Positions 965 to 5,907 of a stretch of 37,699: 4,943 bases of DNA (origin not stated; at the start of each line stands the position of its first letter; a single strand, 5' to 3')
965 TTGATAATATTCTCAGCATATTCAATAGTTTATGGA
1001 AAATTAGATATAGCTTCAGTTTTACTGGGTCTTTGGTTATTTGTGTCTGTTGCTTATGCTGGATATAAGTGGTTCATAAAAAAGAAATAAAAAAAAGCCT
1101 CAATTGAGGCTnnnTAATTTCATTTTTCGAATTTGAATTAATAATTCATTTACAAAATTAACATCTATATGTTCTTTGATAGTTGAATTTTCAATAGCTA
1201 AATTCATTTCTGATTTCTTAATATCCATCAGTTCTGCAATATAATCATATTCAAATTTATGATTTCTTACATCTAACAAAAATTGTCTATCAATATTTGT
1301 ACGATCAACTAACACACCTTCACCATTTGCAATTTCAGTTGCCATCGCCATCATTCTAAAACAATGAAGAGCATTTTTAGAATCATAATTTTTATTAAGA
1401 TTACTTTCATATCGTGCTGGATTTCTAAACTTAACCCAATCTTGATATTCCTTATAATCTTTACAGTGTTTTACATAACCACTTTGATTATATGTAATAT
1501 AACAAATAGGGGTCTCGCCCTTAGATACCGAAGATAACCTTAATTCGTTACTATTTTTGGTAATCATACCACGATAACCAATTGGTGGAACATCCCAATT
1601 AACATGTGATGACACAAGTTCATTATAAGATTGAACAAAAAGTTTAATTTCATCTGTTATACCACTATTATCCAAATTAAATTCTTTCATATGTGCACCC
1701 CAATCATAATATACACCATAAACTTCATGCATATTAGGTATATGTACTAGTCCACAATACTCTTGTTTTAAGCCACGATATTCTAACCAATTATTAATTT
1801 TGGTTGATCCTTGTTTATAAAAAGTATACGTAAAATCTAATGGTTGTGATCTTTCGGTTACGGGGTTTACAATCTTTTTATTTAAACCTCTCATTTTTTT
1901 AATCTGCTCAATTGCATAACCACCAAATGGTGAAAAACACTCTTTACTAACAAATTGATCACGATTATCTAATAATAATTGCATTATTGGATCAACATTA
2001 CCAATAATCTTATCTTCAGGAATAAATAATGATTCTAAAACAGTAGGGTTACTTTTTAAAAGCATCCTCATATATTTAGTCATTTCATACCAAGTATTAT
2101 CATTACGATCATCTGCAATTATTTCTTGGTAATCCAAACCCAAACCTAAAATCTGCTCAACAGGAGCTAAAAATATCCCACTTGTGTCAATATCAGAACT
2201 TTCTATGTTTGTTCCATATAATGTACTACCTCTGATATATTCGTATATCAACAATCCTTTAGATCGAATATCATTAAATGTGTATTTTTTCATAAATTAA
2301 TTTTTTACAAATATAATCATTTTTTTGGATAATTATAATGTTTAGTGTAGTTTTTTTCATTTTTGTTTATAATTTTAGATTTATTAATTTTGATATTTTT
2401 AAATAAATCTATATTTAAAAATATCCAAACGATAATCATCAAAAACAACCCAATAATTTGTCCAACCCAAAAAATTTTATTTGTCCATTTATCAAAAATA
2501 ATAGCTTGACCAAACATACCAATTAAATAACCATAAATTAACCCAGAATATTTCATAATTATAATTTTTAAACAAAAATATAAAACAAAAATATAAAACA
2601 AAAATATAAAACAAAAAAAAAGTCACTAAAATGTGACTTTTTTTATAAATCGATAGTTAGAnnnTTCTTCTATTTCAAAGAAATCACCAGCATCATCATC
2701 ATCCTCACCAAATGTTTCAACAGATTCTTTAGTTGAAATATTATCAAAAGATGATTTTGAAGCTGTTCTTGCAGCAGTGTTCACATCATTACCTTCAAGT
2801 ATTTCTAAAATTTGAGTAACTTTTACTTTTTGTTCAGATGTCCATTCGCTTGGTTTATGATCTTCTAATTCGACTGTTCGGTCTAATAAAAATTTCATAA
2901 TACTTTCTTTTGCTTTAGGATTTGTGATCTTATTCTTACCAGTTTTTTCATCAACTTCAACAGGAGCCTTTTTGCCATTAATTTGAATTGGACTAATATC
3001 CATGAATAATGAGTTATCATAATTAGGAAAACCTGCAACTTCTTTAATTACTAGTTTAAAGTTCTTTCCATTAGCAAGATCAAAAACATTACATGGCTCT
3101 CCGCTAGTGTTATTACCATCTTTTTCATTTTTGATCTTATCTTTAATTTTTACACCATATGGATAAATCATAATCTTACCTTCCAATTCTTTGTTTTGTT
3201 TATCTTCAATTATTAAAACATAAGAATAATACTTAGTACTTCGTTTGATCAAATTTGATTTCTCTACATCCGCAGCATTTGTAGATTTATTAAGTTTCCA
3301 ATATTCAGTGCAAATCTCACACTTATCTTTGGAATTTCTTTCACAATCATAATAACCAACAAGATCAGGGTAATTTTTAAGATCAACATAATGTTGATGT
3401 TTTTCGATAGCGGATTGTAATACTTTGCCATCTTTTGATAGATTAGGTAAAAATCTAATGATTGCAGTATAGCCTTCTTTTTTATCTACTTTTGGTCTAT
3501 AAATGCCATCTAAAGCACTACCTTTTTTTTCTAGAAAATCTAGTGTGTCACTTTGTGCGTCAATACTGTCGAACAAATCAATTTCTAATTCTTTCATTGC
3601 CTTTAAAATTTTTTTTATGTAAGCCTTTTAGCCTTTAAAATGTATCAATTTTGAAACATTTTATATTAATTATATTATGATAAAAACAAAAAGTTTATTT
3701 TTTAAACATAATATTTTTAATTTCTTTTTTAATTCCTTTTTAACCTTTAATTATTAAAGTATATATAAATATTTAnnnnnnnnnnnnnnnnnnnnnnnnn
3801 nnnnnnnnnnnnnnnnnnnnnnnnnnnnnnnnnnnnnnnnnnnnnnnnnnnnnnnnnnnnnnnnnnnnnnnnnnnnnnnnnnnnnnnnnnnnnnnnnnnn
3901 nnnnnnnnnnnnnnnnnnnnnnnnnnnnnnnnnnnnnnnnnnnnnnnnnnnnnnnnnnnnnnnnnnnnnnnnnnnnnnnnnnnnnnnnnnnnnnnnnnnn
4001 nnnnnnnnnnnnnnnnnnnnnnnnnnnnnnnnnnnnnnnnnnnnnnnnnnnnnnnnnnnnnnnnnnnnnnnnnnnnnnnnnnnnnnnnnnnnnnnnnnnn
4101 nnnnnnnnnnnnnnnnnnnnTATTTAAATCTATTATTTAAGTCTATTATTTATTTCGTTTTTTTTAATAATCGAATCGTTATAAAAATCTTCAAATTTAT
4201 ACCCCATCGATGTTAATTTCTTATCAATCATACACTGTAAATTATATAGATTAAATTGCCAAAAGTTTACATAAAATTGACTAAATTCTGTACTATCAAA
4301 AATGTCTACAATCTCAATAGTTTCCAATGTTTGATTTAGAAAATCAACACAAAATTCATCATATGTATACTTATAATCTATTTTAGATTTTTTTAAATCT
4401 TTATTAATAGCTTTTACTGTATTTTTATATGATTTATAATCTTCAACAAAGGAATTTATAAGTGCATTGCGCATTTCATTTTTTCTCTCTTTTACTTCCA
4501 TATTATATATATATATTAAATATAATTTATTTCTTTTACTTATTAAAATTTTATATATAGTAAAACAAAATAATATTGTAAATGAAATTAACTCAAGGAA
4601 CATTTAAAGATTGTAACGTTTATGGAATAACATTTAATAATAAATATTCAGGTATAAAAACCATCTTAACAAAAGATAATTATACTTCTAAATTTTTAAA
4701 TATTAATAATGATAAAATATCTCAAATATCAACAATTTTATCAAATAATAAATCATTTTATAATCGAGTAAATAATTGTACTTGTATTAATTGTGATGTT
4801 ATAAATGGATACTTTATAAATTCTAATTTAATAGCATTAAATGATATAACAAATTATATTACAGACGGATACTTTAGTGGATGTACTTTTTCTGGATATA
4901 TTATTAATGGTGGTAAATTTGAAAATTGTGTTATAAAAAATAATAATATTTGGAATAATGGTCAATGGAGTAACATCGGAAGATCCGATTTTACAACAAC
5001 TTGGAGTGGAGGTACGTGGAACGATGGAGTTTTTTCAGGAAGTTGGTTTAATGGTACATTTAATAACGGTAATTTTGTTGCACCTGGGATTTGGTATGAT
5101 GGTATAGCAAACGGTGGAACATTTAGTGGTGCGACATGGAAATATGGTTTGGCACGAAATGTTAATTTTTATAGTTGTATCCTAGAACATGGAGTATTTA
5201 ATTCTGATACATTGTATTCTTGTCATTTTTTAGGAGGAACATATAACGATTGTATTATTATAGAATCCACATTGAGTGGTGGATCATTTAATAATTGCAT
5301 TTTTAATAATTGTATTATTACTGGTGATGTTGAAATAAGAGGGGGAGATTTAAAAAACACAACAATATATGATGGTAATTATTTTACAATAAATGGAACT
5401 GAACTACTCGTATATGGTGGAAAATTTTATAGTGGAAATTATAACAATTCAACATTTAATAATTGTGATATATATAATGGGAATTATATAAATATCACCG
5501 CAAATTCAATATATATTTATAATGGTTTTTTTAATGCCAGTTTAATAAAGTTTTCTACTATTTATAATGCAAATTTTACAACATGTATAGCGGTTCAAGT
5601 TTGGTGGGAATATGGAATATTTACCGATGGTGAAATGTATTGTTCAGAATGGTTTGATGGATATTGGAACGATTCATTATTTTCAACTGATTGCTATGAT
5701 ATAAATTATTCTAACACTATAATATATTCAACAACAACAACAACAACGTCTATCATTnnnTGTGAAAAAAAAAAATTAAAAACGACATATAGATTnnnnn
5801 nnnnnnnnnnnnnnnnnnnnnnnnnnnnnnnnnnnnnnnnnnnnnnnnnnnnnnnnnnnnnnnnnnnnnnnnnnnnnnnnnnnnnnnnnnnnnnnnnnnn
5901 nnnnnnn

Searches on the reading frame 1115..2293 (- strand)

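Call 10: search_protein_families(library=pfam, proteins=[window:1115-2293:-], max_evalue=0.01)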
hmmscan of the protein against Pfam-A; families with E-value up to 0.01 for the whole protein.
window:1115-2293:- (393 aa): 1 family
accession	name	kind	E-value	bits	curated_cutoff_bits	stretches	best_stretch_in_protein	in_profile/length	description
PF10127.15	RlaP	-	1.1e-20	74.8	23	1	15-135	20-141/249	RNA repair pathway DNA polymerase beta family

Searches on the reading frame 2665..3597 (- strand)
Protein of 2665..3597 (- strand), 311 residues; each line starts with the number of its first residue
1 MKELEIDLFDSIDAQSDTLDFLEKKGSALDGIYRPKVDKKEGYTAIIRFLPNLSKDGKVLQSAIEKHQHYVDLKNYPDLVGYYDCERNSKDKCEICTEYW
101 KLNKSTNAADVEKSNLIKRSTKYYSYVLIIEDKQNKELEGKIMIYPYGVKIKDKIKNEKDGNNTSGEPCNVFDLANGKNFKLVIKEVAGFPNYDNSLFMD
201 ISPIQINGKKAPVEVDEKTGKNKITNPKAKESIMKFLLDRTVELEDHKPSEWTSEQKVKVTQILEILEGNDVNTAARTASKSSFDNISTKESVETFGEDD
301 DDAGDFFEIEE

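Call 10: search_protein_families(library=pfam, proteins=[window:2665-3597:-], max_evalue=0.01)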
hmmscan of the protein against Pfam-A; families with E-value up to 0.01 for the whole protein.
window:2665-3597:- (311 aa): 1 family
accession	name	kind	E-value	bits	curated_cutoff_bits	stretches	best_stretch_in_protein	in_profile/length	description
PF08804.16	gp32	-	1e-23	84.9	26.8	1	45-245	5-186/208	gp32 DNA binding protein like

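Call 42: search_dna_similar(query=window:2665-3597:-, collection=phages, mode=protein, max_rows=12)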
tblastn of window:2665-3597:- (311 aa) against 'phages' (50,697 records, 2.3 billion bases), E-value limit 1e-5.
Records with a match: 1935; places in all: 1935; records where one place covers at least 80% of the query: 27.
Best place of each record, by identity: <60% 1935.
By first word of the organism name: Escherichia 571; Synechococcus 378; Klebsiella 277; Shigella 81; Acinetobacter 69; Cyanophage 61; Enterobacter 56; Vibrio 53; Enterobacteria 48; Campylobacter 37; and 45 more.
By host as written in the record: - 348; Escherichia coli 237; Synechococcus 107; Klebsiella pneumoniae 90; Synechococcus sp. 38; Escherichia coli B 28; Synechococcus sp. WH7803 28; Escherichia coli O157:H7 23; and 408 more.
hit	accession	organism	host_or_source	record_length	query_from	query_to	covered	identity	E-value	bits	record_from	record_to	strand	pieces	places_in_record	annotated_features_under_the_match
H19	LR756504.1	uncultured phage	metagenomic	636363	2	286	92%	46.1%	1e-71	245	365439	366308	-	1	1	record has no annotation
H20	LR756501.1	uncultured phage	metagenomic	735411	8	283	89%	45.5%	2e-67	233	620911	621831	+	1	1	record has no annotation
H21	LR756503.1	uncultured phage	metagenomic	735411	8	283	89%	45.5%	2e-67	233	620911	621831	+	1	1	record has no annotation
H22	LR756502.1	uncultured phage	metagenomic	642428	1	285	92%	42.5%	4e-58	207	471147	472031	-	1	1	record has no annotation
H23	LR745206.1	uncultured phage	metagenomic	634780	7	269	85%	43.7%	1e-55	199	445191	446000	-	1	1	record has no annotation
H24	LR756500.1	uncultured phage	metagenomic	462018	32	264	75%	36.6%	1e-26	115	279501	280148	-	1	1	record has no annotation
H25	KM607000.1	Enterobacteria phage RB27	Escherichia coli B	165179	31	275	79%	31.7%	5e-13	75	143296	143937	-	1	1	single-stranded DNA binding protein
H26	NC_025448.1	Enterobacteria phage RB27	Escherichia coli B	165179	31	275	79%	31.7%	5e-13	75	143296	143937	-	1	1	single strand DNA binding protein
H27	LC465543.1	Shigella phage SfPhi01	Shigella flexneri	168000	31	276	79%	31.2%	6e-13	75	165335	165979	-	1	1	single-stranded DNA binding protein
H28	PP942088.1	Salmonella phage vB_SenS_Jbel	Salmonella sp.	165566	31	276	79%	31.2%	6e-13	75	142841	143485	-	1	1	single strand DNA binding protein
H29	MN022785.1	Escherichia phage VEc20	Escherichia coli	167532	31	276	79%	31.2%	6e-13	75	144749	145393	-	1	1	vec20_240: single stranded DNA-binding protein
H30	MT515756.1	Yersinia phage PYps55T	Yersinia pseudotuberculosis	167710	31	276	79%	31.2%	6e-13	75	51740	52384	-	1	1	single stranded DNA-binding protein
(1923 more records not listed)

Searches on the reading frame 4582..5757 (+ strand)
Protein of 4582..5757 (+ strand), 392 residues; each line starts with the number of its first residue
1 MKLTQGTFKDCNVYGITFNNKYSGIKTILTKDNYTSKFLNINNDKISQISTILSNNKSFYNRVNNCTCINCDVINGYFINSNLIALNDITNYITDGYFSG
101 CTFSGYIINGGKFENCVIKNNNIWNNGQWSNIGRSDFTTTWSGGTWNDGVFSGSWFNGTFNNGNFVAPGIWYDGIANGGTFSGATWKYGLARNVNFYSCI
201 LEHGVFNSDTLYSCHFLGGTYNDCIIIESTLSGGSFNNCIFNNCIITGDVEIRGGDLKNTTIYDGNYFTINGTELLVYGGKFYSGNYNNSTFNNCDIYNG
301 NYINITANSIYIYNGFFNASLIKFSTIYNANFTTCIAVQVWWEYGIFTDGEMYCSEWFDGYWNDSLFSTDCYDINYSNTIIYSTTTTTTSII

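Call 10: search_protein_families(library=pfam, proteins=[window:4582-5757:+], max_evalue=0.01)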
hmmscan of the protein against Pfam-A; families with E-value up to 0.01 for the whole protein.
window:4582-5757:+ (392 aa): 2 families
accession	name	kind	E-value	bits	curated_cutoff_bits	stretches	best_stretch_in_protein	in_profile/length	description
PF13599.13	Pentapeptide_4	-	4.1e-08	33.6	38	1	213-266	10-62/78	Pentapeptide repeat region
PF13576.12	Pentapeptide_3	-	5.9e-05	23.7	27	0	212-251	2-43/48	Pentapeptide repeats (9 copies)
